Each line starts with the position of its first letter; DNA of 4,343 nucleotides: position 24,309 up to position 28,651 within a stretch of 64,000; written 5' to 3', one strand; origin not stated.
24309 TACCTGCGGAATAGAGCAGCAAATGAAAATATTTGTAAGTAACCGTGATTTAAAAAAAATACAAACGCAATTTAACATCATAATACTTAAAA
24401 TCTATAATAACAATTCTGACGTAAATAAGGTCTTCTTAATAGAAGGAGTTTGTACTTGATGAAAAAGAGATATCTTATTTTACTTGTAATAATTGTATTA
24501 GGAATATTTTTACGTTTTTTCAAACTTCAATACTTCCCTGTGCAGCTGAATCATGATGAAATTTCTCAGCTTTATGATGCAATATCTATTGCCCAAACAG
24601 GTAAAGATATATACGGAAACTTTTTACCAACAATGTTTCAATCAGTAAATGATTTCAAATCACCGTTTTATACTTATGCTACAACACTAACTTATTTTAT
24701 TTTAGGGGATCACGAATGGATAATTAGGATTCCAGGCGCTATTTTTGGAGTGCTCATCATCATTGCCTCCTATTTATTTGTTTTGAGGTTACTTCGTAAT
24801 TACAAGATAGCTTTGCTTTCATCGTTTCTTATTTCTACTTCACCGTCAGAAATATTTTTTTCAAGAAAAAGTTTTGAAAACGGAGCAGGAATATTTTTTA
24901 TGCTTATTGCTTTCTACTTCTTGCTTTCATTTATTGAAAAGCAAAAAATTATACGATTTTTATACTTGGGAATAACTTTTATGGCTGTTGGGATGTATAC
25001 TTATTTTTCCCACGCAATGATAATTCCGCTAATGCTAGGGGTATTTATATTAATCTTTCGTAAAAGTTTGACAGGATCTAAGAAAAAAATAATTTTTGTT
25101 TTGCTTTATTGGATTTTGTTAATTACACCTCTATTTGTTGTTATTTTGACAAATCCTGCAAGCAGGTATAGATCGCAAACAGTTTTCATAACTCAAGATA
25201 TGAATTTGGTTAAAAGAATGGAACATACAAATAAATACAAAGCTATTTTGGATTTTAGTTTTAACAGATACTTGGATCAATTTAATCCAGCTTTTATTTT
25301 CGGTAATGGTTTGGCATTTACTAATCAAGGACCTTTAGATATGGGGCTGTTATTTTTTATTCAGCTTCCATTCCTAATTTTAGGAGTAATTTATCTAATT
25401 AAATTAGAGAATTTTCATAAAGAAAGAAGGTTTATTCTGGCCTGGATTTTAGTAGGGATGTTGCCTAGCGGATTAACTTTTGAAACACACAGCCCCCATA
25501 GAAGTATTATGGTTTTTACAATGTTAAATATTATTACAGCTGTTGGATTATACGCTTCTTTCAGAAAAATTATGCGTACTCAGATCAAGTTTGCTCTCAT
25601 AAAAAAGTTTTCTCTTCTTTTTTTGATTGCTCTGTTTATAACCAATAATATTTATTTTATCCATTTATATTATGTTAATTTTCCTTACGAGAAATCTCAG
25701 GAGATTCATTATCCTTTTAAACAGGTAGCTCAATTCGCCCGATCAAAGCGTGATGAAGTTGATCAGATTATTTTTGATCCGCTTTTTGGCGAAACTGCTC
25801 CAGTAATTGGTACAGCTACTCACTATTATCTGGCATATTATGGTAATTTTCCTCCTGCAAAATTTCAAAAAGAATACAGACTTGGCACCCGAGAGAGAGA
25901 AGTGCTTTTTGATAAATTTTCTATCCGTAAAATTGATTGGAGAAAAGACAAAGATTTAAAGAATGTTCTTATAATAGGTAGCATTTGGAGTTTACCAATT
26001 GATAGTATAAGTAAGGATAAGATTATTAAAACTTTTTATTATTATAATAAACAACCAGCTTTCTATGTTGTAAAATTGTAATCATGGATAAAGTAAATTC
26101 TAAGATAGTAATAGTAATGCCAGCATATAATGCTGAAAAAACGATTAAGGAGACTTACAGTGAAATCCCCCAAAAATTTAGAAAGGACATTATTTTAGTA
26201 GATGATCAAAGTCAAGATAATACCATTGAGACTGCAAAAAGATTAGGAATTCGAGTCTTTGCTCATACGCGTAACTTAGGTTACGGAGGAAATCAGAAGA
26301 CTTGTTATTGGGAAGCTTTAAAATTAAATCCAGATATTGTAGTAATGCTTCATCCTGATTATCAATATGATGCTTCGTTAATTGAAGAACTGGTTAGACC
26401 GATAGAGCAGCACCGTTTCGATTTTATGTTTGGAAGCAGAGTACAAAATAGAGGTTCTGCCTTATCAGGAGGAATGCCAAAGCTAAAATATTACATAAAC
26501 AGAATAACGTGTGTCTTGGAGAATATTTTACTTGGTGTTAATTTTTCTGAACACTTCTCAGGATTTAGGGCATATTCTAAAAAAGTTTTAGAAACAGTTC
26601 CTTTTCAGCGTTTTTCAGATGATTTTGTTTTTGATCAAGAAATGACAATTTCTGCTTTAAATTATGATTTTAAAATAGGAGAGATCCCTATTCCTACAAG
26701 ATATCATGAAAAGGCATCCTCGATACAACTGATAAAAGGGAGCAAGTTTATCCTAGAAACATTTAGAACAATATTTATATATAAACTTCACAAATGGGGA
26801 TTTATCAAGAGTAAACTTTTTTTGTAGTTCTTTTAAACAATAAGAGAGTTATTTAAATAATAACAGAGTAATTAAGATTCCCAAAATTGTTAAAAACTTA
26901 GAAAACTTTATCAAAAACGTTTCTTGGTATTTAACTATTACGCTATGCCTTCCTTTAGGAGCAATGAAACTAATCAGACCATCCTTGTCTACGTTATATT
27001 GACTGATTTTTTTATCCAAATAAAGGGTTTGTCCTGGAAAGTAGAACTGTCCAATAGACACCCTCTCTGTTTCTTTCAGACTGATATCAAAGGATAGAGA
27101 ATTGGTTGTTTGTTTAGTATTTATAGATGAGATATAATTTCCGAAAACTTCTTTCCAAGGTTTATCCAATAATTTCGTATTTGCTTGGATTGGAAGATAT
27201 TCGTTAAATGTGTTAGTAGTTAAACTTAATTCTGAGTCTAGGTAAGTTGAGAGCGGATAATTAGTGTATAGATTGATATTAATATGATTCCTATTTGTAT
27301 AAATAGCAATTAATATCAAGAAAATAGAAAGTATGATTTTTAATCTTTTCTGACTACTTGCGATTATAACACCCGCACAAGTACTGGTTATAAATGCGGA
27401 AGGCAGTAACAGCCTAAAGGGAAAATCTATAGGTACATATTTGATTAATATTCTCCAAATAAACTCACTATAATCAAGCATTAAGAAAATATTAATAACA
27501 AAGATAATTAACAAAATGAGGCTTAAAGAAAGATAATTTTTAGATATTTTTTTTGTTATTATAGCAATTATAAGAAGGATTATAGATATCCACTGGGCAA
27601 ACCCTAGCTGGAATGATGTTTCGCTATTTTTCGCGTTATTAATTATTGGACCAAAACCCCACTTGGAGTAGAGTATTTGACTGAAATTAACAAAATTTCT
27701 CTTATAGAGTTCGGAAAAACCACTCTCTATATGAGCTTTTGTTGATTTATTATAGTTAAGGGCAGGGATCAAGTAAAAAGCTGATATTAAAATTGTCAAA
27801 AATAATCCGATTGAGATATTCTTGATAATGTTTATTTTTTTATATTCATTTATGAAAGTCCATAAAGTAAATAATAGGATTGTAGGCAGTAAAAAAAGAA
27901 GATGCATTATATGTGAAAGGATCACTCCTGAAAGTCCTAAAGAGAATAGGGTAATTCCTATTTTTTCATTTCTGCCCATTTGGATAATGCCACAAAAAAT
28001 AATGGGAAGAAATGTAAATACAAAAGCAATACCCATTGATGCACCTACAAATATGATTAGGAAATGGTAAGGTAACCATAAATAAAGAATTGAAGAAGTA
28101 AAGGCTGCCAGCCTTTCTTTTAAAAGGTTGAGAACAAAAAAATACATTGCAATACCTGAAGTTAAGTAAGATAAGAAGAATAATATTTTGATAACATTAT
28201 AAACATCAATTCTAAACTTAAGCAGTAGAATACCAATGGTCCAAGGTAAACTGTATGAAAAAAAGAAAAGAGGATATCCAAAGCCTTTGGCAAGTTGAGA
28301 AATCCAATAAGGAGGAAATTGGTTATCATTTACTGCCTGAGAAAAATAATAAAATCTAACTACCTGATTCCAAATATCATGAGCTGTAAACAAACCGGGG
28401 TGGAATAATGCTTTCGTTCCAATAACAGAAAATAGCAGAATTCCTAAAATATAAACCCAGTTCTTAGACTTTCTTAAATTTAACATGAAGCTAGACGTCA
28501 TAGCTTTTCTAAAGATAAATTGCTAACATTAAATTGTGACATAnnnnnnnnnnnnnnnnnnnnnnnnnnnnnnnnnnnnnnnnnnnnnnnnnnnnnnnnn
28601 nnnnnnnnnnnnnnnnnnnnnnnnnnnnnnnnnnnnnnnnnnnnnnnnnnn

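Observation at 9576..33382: Eight diverged GT39/ArnT-like paralogs in three tandem blocks share a strict first-loop motif and a family-specific C-terminal domain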

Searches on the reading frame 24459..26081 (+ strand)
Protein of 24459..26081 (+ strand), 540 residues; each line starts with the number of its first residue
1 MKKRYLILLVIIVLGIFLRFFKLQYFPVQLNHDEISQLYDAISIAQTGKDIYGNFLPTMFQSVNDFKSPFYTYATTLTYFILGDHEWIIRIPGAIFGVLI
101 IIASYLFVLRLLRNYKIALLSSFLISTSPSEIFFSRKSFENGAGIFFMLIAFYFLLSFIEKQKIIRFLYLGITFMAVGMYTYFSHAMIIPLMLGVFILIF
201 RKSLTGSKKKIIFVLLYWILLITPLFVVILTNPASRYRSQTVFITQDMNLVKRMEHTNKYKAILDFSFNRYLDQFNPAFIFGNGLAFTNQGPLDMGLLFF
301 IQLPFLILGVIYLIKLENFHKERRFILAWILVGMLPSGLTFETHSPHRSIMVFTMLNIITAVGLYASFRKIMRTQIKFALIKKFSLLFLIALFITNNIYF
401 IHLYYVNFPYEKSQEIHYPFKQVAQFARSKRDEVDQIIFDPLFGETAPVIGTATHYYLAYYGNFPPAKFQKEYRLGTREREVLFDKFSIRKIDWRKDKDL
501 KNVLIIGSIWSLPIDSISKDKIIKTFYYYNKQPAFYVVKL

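Call 5: search_protein_families(library=pfam, proteins=[window:24459-26081:+], max_evalue=0.01)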
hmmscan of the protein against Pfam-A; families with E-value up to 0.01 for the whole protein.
window:24459-26081:+ (540 aa): 2 families
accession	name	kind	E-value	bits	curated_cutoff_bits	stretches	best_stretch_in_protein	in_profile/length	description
PF13231.12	PMT_2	-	5.3e-14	53.2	26.1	1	67-223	2-155/160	Dolichyl-phosphate-mannose-protein mannosyltransferase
PF02366.24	PMT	-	4e-06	27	22.7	1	66-227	62-232/245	Dolichyl-phosphate-mannose-protein mannosyltransferase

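Call 9: search_protein_families(library=ncbifam, proteins=[window:24459-26081:+], max_evalue=0.01)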
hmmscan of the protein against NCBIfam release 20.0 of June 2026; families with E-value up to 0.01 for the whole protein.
window:24459-26081:+ (540 aa): 1 family
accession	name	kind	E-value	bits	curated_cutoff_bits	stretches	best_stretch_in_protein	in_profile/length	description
TIGR03663.1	TIGR03663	subfamily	3e-12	46.3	126.25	1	8-205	4-187/435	flippase activity-associated protein Agl23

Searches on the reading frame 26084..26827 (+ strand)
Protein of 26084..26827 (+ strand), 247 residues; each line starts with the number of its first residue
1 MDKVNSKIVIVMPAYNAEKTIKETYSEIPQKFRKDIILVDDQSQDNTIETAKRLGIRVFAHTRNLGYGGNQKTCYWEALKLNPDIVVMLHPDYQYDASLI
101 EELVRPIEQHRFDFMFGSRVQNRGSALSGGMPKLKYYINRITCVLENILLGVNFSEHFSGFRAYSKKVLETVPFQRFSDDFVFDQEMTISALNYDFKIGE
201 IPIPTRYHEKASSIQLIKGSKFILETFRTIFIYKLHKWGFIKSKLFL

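Call 7: search_protein_families(library=pfam, proteins=[window:26084-26827:+], max_evalue=0.01)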
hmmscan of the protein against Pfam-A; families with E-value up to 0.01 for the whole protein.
window:26084-26827:+ (247 aa): 2 families
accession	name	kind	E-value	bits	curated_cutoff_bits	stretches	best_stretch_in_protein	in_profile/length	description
PF00535.33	Glycos_transf_2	-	3.1e-21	76.4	23.3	1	10-171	2-166/168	Glycosyl transferase family 2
PF13641.12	Glyco_tranf_2_3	-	0.0012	19.3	27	1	8-213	3-216/230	Glycosyltransferase like family 2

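Call 9: search_protein_families(library=ncbifam, proteins=[window:26084-26827:+], max_evalue=0.01)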
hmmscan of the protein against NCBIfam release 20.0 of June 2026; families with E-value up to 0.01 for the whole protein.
window:26084-26827:+ (247 aa): 13 families
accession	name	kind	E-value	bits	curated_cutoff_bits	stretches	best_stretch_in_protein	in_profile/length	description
TIGR04182.1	glyco_TIGR04182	equivalog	3.8e-21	75.7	325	1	8-215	2-200/293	S-layer glycoprotein N-glycosyltransferase AglJ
NF058614.1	PPMAGASynPpgS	equivalog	2.8e-16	59.6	370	1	9-222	3-215/226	polyprenyl-phospho-N-acetylgalactosaminyl synthase PpgS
NF041391.1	DPhHxTase_Halo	equivalog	3.6e-13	49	375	1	12-223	1-201/213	dolichyl-phosphate hexose transferase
NF010496.0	PRK13915.1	equivalog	1.2e-09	37.7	262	1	3-107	28-142/307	glucosyl-3-phosphoglycerate synthase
NF047588.1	GlcsyltransPgfSStrep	equivalog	8.1e-09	35.1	500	1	7-172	2-167/308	glycosyltransferase PgfS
TIGR04283.1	glyco_like_mftF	equivalog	1.3e-08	34.7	182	1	9-126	2-117/221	TIGR04283 family arsenosugar biosynthesis glycosyltransferase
NF047683.1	TeichurnBiosyTuaG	equivalog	1e-05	25.3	400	1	1-54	1-56/252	teichuronic acid biosynthesis protein TuaG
TIGR03937.1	PgaC_IcaA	equivalog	4.6e-05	22.6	422.3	1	6-55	45-96/407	poly-beta-1,6-N-acetyl-D-glucosamine synthase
TIGR03469.1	HpnB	hypoth_equivalog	0.00044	19.4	379.25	1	6-56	44-97/386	hopene-associated glycosyltransferase HpnB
NF007482.0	PRK10073.1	equivalog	0.0008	18.5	423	1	3-54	3-56/334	glycosyltransferase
NF053739.1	GlytfEpsEBac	equivalog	0.00099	18.2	450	1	7-55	2-52/265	glycosyltransferase EpsE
TIGR01556.1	rhamnosyltran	subfamily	0.0026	17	200.55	1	16-113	4-104/281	rhamnosyltransferase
TIGR03965.1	mycofact_glyco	equivalog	0.0075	15.2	280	1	6-66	74-141/467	mycofactocin biosynthesis glycosyltransferase MftF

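Call 80: search_solved_structures(query=window:26084-26827:+, max_evalue=0.001)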
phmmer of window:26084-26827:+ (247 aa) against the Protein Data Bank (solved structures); distinct sequences matched with E-value up to 0.001: 1.
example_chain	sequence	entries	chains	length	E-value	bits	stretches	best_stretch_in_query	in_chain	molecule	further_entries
5mlz_A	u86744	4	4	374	1.3e-09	41.1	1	6-238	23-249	Dolichol monophosphate mannose synthase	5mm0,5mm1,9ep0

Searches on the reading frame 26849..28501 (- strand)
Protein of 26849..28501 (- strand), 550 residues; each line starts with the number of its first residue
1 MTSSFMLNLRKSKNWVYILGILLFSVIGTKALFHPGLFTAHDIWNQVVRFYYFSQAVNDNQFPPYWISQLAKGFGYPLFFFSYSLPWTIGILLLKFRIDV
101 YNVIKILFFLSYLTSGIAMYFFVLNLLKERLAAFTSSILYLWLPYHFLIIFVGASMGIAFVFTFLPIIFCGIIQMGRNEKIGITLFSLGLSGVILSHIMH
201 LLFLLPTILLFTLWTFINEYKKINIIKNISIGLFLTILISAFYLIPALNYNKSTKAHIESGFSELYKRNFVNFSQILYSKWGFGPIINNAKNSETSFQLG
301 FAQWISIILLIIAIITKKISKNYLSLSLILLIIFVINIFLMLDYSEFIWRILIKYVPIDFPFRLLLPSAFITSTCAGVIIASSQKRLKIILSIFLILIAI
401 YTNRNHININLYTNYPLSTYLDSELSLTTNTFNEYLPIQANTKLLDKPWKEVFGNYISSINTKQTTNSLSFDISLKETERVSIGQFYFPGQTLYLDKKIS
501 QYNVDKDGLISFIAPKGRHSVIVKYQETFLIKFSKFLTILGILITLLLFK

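Call 8: search_protein_families(library=pfam, proteins=[window:26849-28501:-], max_evalue=0.01)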
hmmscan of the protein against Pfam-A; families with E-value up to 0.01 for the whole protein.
window:26849-28501:- (550 aa): 0 families
